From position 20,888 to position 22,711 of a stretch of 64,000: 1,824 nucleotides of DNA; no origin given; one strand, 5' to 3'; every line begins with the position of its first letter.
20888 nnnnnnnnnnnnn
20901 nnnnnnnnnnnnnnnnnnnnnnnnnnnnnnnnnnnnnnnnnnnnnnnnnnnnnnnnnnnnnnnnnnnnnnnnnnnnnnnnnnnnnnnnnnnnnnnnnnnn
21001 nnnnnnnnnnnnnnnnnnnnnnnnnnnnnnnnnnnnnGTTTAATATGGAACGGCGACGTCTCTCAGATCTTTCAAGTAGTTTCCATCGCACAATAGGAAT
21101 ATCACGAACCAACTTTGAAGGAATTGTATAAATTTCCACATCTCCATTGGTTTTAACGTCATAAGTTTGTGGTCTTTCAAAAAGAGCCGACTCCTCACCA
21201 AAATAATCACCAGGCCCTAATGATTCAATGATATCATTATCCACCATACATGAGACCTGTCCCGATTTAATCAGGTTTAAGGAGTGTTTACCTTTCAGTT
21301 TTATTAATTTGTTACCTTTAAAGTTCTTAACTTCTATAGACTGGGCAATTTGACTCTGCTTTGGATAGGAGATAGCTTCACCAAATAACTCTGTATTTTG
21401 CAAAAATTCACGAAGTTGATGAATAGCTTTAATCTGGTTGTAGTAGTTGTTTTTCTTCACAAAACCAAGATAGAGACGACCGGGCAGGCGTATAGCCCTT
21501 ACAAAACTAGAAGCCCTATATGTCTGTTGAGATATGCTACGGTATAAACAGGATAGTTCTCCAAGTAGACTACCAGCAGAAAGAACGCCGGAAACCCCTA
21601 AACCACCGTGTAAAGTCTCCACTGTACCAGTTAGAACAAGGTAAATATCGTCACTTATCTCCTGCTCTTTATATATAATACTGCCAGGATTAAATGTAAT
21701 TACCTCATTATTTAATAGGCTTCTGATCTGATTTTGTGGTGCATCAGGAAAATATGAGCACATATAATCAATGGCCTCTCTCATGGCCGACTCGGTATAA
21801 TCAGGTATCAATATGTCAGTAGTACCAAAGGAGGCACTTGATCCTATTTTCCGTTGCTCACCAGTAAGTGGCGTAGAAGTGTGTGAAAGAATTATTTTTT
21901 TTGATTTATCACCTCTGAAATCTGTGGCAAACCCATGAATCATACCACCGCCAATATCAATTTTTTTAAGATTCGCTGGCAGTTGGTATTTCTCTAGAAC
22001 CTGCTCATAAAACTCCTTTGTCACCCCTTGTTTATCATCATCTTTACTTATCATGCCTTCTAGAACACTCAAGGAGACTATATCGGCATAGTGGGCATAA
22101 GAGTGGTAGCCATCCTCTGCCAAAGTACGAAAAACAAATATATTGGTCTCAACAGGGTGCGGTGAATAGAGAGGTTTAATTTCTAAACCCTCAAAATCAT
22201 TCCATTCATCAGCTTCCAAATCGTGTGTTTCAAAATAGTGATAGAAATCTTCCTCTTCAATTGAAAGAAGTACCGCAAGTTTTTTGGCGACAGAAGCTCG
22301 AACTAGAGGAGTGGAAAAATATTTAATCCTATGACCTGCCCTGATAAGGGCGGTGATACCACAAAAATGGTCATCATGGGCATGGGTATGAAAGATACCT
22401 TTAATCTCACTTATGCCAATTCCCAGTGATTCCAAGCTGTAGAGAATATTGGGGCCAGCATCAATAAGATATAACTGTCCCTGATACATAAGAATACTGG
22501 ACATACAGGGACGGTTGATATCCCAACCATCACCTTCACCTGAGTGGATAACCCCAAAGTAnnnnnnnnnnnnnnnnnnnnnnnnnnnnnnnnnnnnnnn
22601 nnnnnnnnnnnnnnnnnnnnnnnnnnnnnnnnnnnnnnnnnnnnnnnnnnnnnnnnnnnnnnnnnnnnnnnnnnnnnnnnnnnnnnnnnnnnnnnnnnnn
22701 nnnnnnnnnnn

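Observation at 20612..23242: MBL-fold + two cNMP-binding domains + C-terminal hemerythrin in one 876-aa protein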

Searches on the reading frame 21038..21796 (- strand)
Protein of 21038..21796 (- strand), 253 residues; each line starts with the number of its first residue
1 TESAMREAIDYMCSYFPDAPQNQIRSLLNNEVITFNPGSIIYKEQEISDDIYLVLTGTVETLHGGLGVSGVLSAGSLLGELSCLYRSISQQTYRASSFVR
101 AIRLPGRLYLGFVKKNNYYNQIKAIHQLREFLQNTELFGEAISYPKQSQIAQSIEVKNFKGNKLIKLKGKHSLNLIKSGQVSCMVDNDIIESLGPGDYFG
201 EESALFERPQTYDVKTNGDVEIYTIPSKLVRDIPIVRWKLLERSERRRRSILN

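Call 59: search_solved_structures(query=window:21038-21796:-, max_evalue=0.0001, show_alignments=4)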
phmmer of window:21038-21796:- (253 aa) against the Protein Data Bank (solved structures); distinct sequences matched with E-value up to 0.0001: 27.
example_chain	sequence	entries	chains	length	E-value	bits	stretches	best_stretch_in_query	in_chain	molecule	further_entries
5dyk_A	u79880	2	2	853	9e-15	58.2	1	21-216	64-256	CGMP-dependent protein kinase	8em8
9p74_A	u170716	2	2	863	3.8e-14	56.1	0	126-215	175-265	cGMP-dependent protein kinase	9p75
5ezr_A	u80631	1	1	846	3.9e-14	56.1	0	126-216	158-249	cGMP-dependent protein kinase, putative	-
4rz7_A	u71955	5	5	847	4e-14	56.1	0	126-216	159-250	cGMP-dependent protein kinase, putative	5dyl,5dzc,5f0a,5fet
3of1_A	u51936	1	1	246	5.3e-07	32.8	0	126-227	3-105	cAMP-dependent protein kinase regulatory subunit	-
5jr7_B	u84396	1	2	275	7.6e-07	32.2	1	32-221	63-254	cAMP-dependent protein kinase type I-alpha regulatory subunit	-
1ne4_A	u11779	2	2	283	8.1e-07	32.2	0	148-229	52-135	cAMP-dependent protein kinase type I-alpha regulatory chain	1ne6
1rgs_A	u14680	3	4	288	8.6e-07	32.1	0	148-229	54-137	CAMP DEPENDENT PROTEIN KINASE | cAMP-dependent protein kinase type I-alpha regulatory chain | cAMP-dependent protein kinase type I-alpha regulatory subunit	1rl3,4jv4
7lz4_A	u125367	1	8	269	8.8e-07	32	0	130-221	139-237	cAMP-dependent protein kinase type I-alpha regulatory subunit, N-terminally processed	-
4x6r_B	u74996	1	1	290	8.8e-07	32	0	158-229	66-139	cAMP-dependent protein kinase type I-alpha regulatory subunit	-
2qcs_B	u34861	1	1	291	8.9e-07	32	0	158-229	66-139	cAMP-dependent protein kinase type I-alpha regulatory subunit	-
4mx3_A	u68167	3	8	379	2e-06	30.8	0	148-229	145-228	cAMP-dependent protein kinase type I-alpha regulatory subunit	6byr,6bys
6no7_B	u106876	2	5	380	2e-06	30.8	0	148-229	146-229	cAMP-dependent protein kinase type I-alpha regulatory subunit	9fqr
4din_B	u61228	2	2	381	2.3e-06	30.6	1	33-222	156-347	cAMP-dependent protein kinase type I-beta regulatory subunit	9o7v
9edc_B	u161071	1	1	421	2.9e-06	30.3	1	32-221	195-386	cAMP-dependent protein kinase type I-alpha regulatory subunit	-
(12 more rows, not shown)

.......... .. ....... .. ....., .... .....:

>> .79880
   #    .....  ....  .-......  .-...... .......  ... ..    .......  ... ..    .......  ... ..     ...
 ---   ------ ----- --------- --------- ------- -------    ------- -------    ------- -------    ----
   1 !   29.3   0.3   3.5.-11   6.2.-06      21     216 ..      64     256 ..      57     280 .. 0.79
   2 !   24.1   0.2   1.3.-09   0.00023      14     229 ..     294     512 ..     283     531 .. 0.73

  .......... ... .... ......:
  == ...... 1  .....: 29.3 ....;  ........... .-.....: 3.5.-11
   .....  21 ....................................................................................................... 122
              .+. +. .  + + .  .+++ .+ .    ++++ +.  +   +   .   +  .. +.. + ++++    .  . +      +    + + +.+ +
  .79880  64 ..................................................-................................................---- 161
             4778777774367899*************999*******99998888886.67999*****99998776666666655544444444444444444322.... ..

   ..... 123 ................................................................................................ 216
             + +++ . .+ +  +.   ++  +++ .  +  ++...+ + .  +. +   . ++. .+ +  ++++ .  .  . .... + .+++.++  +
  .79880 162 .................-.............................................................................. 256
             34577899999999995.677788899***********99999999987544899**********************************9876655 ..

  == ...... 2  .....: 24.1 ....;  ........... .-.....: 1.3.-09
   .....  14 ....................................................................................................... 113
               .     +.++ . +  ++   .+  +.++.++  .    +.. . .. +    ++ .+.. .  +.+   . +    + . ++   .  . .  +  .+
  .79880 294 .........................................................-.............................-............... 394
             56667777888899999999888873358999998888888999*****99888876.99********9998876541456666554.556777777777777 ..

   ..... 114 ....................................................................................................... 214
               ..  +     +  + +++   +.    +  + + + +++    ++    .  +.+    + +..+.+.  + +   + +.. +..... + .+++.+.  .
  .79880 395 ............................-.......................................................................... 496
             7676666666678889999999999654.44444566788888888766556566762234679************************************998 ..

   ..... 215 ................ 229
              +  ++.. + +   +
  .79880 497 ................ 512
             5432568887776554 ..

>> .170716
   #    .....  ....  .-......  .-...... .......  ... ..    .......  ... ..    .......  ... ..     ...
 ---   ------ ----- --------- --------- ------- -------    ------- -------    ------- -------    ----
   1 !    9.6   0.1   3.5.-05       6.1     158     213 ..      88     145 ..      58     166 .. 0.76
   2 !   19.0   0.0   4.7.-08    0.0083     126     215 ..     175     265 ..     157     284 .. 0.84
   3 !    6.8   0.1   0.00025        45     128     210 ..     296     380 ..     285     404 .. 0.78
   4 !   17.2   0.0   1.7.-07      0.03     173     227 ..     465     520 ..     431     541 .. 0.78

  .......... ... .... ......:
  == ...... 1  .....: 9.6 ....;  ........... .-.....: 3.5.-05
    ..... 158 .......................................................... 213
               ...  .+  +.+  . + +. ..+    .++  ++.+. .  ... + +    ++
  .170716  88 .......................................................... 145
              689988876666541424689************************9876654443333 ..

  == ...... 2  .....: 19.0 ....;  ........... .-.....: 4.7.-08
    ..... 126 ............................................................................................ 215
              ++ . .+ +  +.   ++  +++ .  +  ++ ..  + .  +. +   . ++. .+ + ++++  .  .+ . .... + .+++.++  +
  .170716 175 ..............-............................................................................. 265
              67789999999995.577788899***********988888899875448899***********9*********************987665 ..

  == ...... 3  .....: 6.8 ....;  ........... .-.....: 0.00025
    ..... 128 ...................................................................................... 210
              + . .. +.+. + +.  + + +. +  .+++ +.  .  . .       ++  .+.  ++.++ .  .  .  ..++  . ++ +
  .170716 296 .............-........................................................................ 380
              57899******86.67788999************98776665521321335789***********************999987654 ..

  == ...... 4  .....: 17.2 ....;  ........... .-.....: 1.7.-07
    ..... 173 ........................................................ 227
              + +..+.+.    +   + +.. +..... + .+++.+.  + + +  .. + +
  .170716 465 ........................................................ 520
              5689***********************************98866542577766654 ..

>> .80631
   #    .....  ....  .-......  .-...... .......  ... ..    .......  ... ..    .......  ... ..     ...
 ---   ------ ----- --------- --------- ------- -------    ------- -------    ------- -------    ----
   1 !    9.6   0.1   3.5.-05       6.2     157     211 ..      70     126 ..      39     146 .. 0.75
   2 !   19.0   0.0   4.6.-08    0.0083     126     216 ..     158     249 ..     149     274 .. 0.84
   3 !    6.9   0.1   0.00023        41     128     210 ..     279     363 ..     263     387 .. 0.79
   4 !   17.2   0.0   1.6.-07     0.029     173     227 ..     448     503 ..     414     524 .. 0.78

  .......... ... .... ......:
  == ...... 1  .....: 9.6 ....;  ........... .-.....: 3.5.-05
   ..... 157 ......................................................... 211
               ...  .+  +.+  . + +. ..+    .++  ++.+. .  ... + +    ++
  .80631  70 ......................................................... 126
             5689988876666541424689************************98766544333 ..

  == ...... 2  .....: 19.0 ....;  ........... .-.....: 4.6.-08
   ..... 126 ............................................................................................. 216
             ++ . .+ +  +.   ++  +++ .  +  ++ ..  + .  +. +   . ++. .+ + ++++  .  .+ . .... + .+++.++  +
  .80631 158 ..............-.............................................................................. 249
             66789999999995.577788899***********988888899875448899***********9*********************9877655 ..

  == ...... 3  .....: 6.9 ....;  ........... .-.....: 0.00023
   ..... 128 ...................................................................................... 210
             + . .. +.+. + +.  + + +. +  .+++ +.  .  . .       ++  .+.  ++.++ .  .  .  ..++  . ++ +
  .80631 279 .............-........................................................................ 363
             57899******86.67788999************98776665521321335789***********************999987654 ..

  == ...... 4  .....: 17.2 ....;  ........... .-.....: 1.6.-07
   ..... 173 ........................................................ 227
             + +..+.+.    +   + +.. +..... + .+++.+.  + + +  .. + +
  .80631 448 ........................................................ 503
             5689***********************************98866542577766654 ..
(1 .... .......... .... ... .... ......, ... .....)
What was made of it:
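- Checked: HMMER aligns these two residues to the Arg of Plasmodium PKG cassettes (call 59).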

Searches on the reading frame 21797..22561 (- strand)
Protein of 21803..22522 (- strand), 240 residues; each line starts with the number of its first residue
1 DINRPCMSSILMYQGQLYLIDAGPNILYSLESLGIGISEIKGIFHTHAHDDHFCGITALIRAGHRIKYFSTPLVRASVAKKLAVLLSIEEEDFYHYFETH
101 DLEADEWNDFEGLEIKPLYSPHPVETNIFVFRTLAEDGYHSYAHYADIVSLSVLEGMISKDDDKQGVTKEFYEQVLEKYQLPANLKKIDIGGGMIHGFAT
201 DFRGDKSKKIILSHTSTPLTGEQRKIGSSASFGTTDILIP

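Call 25: search_protein_families(library=pfam, proteins=[window:21803-22522:-], max_evalue=10)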
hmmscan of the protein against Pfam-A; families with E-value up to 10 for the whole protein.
window:21803-22522:- (240 aa): 3 families
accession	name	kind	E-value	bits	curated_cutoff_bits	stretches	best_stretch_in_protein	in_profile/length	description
PF00753.33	Lactamase_B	-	1.4e-08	35.4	22.7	1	11-63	11-67/196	Metallo-beta-lactamase superfamily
PF12706.13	Lactamase_B_2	-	1.7e-07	31.4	27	1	19-123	4-113/200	Beta-lactamase superfamily domain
PF23023.1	Anti-Pycsar_Apyc1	-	7.2e-05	22.8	50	1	14-68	28-79/250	Anti-Pycsar protein Apyc1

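Call 45: search_solved_structures(query=A4, max_evalue=10, show_alignments=3)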
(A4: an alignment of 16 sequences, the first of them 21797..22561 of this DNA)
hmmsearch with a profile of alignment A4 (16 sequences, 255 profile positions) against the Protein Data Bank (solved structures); distinct sequences matched with E-value up to 10: 70 (the best 60 are shown).
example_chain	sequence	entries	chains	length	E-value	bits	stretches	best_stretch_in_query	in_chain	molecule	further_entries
7u2s_A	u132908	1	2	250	8.8e-08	35.1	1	8-135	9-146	Apyc1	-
6b9v_A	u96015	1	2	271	1.7e-05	27.6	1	21-71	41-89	Beta-lactamase-like protein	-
7t28_A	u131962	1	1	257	4.5e-05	26.2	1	7-73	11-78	Putative metal-dependent hydrolase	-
7u2r_A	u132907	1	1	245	5.6e-05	25.9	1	24-123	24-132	Apyc1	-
3zwf_A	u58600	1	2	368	5.6e-05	25.9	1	16-73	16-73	ZINC PHOSPHODIESTERASE ELAC PROTEIN 1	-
2p4z_A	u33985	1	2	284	9.3e-05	25.2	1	23-87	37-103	Metal-dependent hydrolases of the beta-lactamase superfamily II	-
8gyg_A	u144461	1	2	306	0.0001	25.1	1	21-74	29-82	Arysulfatase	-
6j4n_A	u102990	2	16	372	0.00065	22.4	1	4-73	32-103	Metallo-beta-lactamases PNGM-1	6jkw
7byq_A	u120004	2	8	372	0.00066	22.4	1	4-73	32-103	Metallo-beta-lactamase PNGM-1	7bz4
7bz3_A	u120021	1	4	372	0.00067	22.4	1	4-73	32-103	Metallo-beta-lactamase PNGM-1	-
1y44_A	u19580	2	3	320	0.00072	22.3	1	23-75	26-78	Ribonuclease Z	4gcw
6auf_B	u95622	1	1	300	0.0012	21.5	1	10-76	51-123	Beta-lactamase-like protein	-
6dr8_A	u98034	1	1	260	0.002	20.8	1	13-73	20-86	Beta-lactamase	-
5iqk_A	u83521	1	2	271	0.0027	20.4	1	17-77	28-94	beta-lactamase Rm3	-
5a0t_A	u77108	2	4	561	0.0044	19.7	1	49-96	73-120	RIBONUCLEASE J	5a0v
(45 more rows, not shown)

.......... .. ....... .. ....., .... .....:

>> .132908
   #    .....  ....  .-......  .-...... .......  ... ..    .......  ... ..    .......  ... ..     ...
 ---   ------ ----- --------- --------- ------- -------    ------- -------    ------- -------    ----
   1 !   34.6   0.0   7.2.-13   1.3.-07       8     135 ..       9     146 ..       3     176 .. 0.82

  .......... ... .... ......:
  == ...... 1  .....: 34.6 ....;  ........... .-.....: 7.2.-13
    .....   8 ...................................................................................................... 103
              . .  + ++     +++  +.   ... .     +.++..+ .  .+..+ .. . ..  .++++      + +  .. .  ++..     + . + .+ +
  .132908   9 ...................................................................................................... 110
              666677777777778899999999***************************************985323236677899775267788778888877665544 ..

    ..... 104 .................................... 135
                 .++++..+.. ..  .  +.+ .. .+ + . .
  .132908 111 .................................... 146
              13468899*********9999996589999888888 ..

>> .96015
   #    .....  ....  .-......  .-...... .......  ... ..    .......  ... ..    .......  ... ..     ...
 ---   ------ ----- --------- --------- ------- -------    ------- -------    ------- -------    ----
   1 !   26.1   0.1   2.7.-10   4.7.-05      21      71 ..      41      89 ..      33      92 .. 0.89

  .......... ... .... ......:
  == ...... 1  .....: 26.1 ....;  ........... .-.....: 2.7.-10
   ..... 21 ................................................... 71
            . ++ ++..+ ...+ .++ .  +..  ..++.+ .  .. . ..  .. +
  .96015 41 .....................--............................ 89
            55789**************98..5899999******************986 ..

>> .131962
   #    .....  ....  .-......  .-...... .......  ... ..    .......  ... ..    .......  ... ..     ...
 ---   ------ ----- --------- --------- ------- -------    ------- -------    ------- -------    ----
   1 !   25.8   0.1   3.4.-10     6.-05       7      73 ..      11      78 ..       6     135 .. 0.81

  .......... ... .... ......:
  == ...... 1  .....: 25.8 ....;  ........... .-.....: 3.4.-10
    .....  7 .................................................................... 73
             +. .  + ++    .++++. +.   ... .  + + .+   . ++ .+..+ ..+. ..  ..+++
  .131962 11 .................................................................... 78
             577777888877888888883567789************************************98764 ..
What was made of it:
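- With an MBL-domain profile, the best solved-structure hits are Apyc1 proteins (7u2s E 8.8e-8, 7t28, 7u2r), followed by ELAC1/RNase Z (call 45). The best full-domain sequence match is Apyc1, a cyclic-mononucleotide PDE (call 45).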

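Call 53: search_protein_families(library=pfam, alignment_id=A4, max_evalue=1)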
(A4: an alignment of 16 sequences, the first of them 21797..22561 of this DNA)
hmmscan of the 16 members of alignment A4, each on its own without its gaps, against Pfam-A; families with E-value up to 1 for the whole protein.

A. member 1, window:21797-22561:- (255 aa): 3 families
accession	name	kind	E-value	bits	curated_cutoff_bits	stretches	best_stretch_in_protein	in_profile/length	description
PF00753.33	Lactamase_B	-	1.6e-08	35.1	22.7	1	24-76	11-67/196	Metallo-beta-lactamase superfamily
PF12706.13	Lactamase_B_2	-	2e-07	31.2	27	1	32-136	4-113/200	Beta-lactamase superfamily domain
PF23023.1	Anti-Pycsar_Apyc1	-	7.5e-05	22.8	50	1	27-81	28-79/250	Anti-Pycsar protein Apyc1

B. families by the number of members that match (of 16 scanned): 7 families
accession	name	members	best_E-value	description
PF12706.13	Lactamase_B_2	16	2.2e-11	Beta-lactamase superfamily domain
PF00753.33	Lactamase_B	16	6e-10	Metallo-beta-lactamase superfamily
PF23023.1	Anti-Pycsar_Apyc1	16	2.1e-05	Anti-Pycsar protein Apyc1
PF25453.1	DUF7898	1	0.042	Domain of unknown function (DUF7898)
PF17155.10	GAPES1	1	0.048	Gammaproteobacterial periplasmic sensor domain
PF13691.12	Lactamase_B_4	1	0.15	tRNase Z endonuclease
PF14246.11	TetR_C_7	1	0.19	AefR-like transcriptional repressor, C-terminal domain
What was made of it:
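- On Metallo-beta-lactamase superfamily (Pfam Lactamase_B / Lactamase_B_2): 16 of 16 members match both (call 53).
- The Apyc1 Pfam model is hit by 16 of 16 members, below threshold (call 53).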
